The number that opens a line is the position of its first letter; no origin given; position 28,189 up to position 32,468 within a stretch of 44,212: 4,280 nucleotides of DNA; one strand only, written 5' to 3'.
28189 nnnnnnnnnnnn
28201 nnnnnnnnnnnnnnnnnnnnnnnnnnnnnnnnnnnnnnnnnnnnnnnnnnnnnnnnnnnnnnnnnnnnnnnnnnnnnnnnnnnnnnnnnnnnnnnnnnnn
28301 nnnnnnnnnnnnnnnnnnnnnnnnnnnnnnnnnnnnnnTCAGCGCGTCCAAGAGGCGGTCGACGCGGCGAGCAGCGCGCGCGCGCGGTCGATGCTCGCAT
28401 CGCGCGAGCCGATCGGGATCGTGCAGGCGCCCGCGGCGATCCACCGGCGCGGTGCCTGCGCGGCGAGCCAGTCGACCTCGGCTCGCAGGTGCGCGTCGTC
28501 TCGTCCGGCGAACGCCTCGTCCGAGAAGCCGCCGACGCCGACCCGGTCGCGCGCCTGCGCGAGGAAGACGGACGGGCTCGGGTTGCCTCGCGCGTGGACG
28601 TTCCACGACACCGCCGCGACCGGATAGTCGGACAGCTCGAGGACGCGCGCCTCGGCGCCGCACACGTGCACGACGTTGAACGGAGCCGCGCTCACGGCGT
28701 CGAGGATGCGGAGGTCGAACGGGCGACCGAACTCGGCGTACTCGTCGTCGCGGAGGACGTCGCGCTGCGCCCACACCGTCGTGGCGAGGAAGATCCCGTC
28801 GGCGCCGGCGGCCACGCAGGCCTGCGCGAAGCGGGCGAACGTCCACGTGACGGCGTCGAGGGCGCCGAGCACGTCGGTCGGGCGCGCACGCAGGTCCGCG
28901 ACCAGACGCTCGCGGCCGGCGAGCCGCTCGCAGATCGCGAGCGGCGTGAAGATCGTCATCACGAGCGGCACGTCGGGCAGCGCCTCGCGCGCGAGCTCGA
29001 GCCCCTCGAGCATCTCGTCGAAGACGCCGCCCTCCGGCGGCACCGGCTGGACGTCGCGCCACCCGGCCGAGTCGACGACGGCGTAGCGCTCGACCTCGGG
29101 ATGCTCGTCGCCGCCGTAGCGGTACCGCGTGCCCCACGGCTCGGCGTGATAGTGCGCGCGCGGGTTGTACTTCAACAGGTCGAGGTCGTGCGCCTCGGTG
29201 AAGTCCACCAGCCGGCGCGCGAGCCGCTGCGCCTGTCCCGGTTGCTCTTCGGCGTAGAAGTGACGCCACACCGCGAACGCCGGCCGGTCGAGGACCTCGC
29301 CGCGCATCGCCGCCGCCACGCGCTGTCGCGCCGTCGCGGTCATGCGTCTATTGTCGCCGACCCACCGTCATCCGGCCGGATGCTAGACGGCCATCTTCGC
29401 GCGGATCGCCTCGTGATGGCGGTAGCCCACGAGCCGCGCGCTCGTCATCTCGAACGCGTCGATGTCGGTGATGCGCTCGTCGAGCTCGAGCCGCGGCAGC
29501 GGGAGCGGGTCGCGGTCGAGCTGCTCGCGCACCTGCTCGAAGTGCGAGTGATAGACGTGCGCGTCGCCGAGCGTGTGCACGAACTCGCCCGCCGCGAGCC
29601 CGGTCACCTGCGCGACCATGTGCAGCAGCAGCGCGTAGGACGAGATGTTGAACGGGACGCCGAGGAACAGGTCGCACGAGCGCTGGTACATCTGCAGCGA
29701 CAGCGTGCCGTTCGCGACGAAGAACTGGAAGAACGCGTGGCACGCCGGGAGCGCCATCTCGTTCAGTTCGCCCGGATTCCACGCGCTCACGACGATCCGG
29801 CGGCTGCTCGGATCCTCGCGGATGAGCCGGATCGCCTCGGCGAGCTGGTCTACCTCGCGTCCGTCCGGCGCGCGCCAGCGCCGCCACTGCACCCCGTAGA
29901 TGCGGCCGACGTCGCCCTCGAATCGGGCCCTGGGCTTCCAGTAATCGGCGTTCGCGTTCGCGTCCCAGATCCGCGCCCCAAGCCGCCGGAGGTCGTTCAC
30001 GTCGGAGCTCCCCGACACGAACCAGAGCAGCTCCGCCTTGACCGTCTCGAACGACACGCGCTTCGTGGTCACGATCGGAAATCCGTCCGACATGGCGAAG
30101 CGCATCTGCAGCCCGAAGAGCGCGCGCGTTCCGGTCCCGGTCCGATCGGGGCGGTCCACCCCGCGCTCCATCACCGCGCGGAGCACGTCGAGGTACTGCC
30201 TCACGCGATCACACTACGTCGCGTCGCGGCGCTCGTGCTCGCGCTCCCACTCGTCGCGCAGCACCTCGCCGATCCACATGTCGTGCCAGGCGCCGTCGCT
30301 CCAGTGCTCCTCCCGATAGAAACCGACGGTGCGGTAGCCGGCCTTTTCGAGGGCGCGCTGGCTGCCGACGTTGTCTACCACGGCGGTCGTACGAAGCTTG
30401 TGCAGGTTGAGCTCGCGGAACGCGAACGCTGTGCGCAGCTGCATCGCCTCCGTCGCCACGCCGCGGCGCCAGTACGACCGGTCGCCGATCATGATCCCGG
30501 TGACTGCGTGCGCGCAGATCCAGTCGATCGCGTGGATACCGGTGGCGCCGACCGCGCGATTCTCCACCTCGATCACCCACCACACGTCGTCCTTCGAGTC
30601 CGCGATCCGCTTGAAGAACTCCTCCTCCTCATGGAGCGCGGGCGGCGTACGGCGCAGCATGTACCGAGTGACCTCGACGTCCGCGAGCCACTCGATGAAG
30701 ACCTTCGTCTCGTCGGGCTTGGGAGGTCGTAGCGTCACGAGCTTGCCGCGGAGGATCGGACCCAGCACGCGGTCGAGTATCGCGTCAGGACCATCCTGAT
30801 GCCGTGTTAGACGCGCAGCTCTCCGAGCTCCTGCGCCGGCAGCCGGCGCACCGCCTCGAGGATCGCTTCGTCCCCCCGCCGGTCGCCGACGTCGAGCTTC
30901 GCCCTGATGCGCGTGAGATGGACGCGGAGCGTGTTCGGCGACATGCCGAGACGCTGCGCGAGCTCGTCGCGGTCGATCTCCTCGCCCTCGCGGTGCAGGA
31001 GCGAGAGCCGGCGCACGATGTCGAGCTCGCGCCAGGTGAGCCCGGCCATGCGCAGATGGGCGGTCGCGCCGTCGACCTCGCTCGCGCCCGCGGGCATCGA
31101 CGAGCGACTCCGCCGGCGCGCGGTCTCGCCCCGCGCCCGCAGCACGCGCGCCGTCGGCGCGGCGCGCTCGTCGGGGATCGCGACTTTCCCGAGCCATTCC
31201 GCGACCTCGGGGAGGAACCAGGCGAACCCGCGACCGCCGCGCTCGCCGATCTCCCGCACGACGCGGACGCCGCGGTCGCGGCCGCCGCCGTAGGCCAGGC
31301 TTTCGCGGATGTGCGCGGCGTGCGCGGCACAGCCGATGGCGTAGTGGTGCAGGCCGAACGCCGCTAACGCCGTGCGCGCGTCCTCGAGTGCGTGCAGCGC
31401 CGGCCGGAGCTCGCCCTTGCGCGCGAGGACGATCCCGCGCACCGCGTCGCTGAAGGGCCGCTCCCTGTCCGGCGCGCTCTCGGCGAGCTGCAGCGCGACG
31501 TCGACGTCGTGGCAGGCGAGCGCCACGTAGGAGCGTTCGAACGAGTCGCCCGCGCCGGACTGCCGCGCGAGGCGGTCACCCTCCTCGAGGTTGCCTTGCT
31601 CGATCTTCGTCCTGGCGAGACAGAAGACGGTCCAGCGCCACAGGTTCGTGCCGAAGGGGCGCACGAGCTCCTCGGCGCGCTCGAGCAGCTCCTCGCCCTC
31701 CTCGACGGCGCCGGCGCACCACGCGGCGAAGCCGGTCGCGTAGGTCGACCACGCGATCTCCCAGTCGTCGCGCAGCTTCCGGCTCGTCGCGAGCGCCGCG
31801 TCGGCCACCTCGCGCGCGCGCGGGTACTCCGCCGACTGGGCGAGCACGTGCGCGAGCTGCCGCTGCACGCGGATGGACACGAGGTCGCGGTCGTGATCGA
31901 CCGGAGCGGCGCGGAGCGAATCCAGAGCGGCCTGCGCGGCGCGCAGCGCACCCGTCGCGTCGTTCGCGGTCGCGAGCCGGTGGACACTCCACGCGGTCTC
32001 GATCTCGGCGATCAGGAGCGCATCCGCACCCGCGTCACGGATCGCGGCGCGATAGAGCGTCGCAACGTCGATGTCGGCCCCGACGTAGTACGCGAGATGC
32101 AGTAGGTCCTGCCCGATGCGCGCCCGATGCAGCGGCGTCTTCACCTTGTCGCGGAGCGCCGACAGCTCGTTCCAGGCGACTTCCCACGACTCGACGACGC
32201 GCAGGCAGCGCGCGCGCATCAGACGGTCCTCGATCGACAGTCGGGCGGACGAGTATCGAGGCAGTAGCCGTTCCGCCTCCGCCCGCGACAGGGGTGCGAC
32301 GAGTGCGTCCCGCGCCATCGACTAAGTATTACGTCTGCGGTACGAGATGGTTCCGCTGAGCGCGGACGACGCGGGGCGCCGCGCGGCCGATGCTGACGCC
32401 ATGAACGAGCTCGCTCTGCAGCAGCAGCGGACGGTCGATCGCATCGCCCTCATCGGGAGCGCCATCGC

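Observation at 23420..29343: Five-gene translationally coupled cassette: URO-D-like enzyme, DUF401-like permease, HDAC/AcuC-like deacetylase, Yip1-like membrane protein, AacS-like acyl-CoA ligase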

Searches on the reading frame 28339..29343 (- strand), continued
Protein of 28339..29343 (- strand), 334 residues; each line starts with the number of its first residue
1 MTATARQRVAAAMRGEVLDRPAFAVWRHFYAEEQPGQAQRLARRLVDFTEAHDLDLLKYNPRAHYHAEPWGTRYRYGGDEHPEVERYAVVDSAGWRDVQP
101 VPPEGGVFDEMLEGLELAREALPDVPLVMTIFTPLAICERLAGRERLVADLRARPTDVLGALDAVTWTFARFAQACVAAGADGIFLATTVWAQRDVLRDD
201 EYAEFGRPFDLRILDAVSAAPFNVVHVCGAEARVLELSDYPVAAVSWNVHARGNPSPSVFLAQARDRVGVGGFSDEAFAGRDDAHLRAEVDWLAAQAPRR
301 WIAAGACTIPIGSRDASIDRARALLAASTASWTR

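Call 50: find_encoding_contigs(protein=P0232, flank=9000, max_places=1)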
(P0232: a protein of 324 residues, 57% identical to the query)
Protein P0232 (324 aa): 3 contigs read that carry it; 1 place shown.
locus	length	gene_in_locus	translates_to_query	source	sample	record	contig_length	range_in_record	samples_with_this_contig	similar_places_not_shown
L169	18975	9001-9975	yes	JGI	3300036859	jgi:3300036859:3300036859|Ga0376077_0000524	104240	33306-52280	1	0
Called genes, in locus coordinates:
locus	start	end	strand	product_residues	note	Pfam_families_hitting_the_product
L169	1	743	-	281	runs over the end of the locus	PF20223:DUF6582 (weak), PF00211:Guanylate_cyc (weak)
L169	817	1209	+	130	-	-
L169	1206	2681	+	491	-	PF00933:Glyco_hydro_3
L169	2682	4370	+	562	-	PF00933:Glyco_hydro_3, PF01915:Glyco_hydro_3_C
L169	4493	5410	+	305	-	PF00144:Beta-lactamase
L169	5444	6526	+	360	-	PF03702:AnmK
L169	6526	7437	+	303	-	PF01869:BcrAD_BadFG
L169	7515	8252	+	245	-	PF13580:SIS_2, PF22198:GKRP_SIS_2 (faint), PF22645:GKRP_SIS_N, PF01380:SIS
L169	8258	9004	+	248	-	PF04794:YdjC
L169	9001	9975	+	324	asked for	PF01208:URO-D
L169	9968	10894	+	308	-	PF02638:GHL10, PF13200:DUF4015 (faint)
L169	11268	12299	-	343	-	PF01380:SIS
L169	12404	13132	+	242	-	PF08378:NERD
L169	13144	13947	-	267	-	PF02585:PIG-L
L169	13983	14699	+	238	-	PF00072:Response_reg, PF00486:Trans_reg_C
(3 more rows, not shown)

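Call 51: find_encoding_contigs(protein=P0160, flank=9000, max_places=1)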
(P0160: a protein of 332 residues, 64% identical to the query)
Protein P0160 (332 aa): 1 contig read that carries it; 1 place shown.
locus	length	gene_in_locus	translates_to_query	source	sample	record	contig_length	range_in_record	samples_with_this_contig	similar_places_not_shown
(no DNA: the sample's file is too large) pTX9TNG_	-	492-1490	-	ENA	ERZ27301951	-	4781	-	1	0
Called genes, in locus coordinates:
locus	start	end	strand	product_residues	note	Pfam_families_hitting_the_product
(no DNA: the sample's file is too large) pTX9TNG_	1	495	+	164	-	?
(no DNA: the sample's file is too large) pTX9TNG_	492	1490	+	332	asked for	PF01208:URO-D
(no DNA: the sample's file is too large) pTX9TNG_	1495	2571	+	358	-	PF00850:Hist_deacetyl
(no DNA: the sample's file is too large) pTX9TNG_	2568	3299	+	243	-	PF04893:Yip1 (weak)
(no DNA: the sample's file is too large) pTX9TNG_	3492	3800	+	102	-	PF03992:ABM (faint)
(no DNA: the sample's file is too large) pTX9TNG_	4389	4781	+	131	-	?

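Call 85: predict_structure(alignment_id=A3)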
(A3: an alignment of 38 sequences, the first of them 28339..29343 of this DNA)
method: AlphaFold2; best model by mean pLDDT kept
length: 334 residues; sequences in the alignment: 38
mean_pLDDT: 94.5   pTM: 0.92
mean pLDDT of the five models: 94.5, 94.2, 94.1, 93.7, 92.5
residues with pLDDT >= 90: 304; 70-90: 24; 50-70: 6; < 50: 0
segments of 3 or more residues with pLDDT < 50: none
pLDDT, mean of each block of 10 residues (from residue 1): 94 95 95 93 97 96 83 91 95 97 93 96 98 97 97 97 99 98 97 94 98 99 96 97 97 96 96 94 93 89 92 95 90 63
secondary structure, 60 per line:
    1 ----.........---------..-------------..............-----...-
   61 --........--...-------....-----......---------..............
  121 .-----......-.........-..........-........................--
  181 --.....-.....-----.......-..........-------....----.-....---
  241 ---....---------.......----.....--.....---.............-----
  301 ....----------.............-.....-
elements in order: H5-13 H38-51 E57-59 H63-70 E73-75 E83-86 H92-97 H107-121 E127-132 H134-142 H144-153 H155-178 E183-187 H189-192 H199-205 H207-216 E224-227 H234-237 E244-247 H257-263 E268-272 H275-279 H283-295 E301-304 H315-327 H329-333

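Call 89: fold_search(model_id=the predicted structure, library=pdb)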
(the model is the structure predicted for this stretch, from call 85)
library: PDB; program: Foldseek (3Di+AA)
matches with E <= 10: 1568; with E <= 0.001: 87
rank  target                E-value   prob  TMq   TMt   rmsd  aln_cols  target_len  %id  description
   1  4ay8_A                2.3e-15  1.00  0.77  0.76   4.4       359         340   20  SeMet-derivative of a methyltransferase from M. mazei (released 2012-10-31)
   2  4ay7_A                3.4e-15  1.00  0.78  0.77   4.3       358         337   20  methyltransferase from Methanosarcina mazei (released 2012-10-31)
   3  6w2o                  8.0e-13  1.00  0.77  0.73   4.4       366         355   16  Crystal structure of uroporphyrinogen III decarboxylate (hemE) from Stenotrophomonas maltophilia (released 2020-04-22)
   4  2q71                  1.3e-12  1.00  0.78  0.73   3.9       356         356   15  Uroporphyrinogen Decarboxylase G168R single mutant enzyme in complex with coproporphyrinogen-III (released 2007-06-19)
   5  3gw0                  1.5e-12  1.00  0.76  0.72   4.3       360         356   14  UROD mutant G318R (released 2009-07-07)
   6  1j93                  1.6e-12  1.00  0.76  0.74   4.3       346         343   14  Crystal Structure and Substrate Binding Modeling of the Uroporphyrinogen-III Decarboxylase from Nicotiana tabacum: Impli (released 2001-10-17)
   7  4zr8_A                1.7e-12  1.00  0.74  0.71   5.1       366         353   17  Structure of uroporphyrinogen decarboxylase from Acinetobacter baumannii (released 2015-06-03)
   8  4zr8_B                1.9e-12  1.00  0.76  0.72   4.9       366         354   17  Structure of uroporphyrinogen decarboxylase from Acinetobacter baumannii (released 2015-06-03)
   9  1r3s                  2.9e-12  1.00  0.70  0.66   6.1       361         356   15  Uroporphyrinogen Decarboxylase single mutant D86G in complex with coproporphyrinogen-I (released 2003-12-09)
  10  1r3w                  3.3e-12  1.00  0.77  0.72   3.6       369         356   15  Uroporphyrinogen Decarboxylase Y164F mutant in complex with coproporphyrinogen-III (released 2003-12-09)
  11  1r3r                  4.9e-12  1.00  0.73  0.69   4.6       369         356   14  Uroporphyrinogen Decarboxylase with mutation D86N (released 2003-12-09)
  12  4wsh_A                5.2e-12  1.00  0.80  0.76   4.3       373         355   14  Crystal structure of Probable Uroporphyrinogen decarboxylase (UPD) (URO-D) from Pseudomonas aeruginosa (released 2014-11-19)
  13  1uro                  5.2e-12  1.00  0.78  0.73   3.4       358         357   14  UROPORPHYRINOGEN DECARBOXYLASE (released 1998-08-26)
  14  1jph                  6.1e-12  1.00  0.76  0.72   4.0       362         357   15  Ile260Thr mutant of Human UroD, human uroporphyrinogen III decarboxylase (released 2001-12-19)
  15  3gw3                  6.1e-12  1.00  0.75  0.70   4.3       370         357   14  human UROD mutant K297N (released 2009-07-07)
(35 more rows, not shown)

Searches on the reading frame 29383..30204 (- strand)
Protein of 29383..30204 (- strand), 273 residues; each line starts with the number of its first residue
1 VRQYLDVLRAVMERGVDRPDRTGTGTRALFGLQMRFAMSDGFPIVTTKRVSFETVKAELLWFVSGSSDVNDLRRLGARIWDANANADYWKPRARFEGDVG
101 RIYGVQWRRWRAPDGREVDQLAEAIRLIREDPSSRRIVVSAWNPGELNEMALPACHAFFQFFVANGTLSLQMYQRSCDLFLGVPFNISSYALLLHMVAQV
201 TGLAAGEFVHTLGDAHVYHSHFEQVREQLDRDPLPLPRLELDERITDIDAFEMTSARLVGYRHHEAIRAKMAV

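Call 19: search_protein_families(library=pfam, proteins=[window:29383-30204:-], max_evalue=0.001)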
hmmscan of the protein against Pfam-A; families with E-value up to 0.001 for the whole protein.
window:29383-30204:- (273 aa): 1 family
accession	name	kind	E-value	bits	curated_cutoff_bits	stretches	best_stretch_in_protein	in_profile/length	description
PF00303.24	Thymidylat_synt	-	3.2e-106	354.8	24.3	1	2-273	1-266/266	Thymidylate synthase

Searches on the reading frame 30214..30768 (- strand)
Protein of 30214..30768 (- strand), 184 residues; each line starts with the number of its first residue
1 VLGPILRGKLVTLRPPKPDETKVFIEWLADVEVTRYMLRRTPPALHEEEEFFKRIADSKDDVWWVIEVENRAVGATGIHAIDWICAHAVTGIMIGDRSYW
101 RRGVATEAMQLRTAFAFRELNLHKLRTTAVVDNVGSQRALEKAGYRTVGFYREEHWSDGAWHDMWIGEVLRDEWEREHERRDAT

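Call 19: search_protein_families(library=pfam, proteins=[window:30214-30768:-], max_evalue=0.001)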
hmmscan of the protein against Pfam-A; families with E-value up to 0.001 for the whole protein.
window:30214-30768:- (184 aa): 4 families
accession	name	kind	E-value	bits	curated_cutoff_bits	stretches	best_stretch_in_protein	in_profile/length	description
PF13302.13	Acetyltransf_3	-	1.7e-26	94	25.4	1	11-146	2-138/138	Acetyltransferase (GNAT) domain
PF00583.31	Acetyltransf_1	-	5.7e-11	43.2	20.7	1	38-145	8-116/116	Acetyltransferase (GNAT) family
PF13420.13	Acetyltransf_4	-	1.7e-07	31.9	24.3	1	23-165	11-154/155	Acetyltransferase (GNAT) domain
PF13523.12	Acetyltransf_8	-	0.00022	21.3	27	0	21-149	6-141/145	Acetyltransferase (GNAT) domain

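Call 69: search_protein_families(library=ncbifam, proteins=[window:30214-30768:-], max_evalue=0.001)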
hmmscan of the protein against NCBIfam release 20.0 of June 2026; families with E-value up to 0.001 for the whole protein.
window:30214-30768:- (184 aa): 7 families
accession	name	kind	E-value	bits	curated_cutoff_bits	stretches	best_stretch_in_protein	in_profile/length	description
TIGR03585.1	PseH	equivalog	8.8e-11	42.1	93.1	1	19-163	9-151/156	UDP-4-amino-4,6-dideoxy-N-acetyl-beta-L-altrosamine N-acetyltransferase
NF011709.0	PRK15130.1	equivalog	2.6e-08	33.9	218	1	11-163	7-158/186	spermidine N1-acetyltransferase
NF040503.1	resist_ArsN1a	equivalog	1.3e-07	31.5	170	1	49-169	35-157/159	arsinothricin resistance N-acetyltransferase ArsN1 family A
NF033151.0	AAC_6p_A10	exception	0.00024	21.1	400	0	92-166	99-173/178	AAC(6')-I family aminoglycoside 6'-N-acetyltransferase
NF000507.1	AAC_6p_Ie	exception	0.0003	20.8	450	1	93-172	101-180/201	aminoglycoside N-acetyltransferase AAC(6')-Ie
NF033693.0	AAC_6p_Ie_fam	exception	0.00046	20.4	340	0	93-166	101-174/179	AAC(6')-Ie family aminoglycoside N-acetyltransferase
NF008072.0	PRK10809.1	equivalog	0.00046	20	190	1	91-176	108-192/194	ribosomal protein S5-alanine N-acetyltransferase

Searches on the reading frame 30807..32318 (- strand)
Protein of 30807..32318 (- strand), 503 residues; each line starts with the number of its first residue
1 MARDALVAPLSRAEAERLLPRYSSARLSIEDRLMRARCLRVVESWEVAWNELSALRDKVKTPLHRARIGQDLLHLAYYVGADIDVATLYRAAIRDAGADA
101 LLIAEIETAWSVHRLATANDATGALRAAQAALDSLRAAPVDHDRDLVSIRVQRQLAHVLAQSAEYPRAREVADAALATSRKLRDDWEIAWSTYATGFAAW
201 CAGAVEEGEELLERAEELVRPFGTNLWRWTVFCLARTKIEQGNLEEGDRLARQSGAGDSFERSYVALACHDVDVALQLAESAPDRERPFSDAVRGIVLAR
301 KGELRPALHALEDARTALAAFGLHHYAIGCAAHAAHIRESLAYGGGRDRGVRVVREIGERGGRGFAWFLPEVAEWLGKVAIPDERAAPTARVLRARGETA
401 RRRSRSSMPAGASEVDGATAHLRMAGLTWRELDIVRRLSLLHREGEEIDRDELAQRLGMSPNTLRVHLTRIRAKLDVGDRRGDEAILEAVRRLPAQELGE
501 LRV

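Call 19: search_protein_families(library=pfam, proteins=[window:30807-32318:-], max_evalue=0.001)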
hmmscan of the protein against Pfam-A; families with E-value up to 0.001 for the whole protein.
window:30807-32318:- (503 aa): 2 families
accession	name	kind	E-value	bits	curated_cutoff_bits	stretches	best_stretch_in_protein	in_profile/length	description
PF08281.18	Sigma70_r4_2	-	4.1e-05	23.6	25.7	1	431-475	10-54/54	Sigma-70, region 4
PF00196.25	GerE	-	0.00086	19.3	23.5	0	451-480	21-50/57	Bacterial regulatory proteins, luxR family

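Call 69: search_protein_families(library=ncbifam, proteins=[window:30807-32318:-], max_evalue=0.001)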
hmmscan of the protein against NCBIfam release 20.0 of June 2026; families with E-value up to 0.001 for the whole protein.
window:30807-32318:- (503 aa): 1 family
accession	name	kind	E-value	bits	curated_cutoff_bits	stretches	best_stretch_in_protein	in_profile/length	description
TIGR02937.1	sigma70-ECF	superfamily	0.00053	19.7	42.9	0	437-475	123-161/165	sigma-70 family RNA polymerase sigma factor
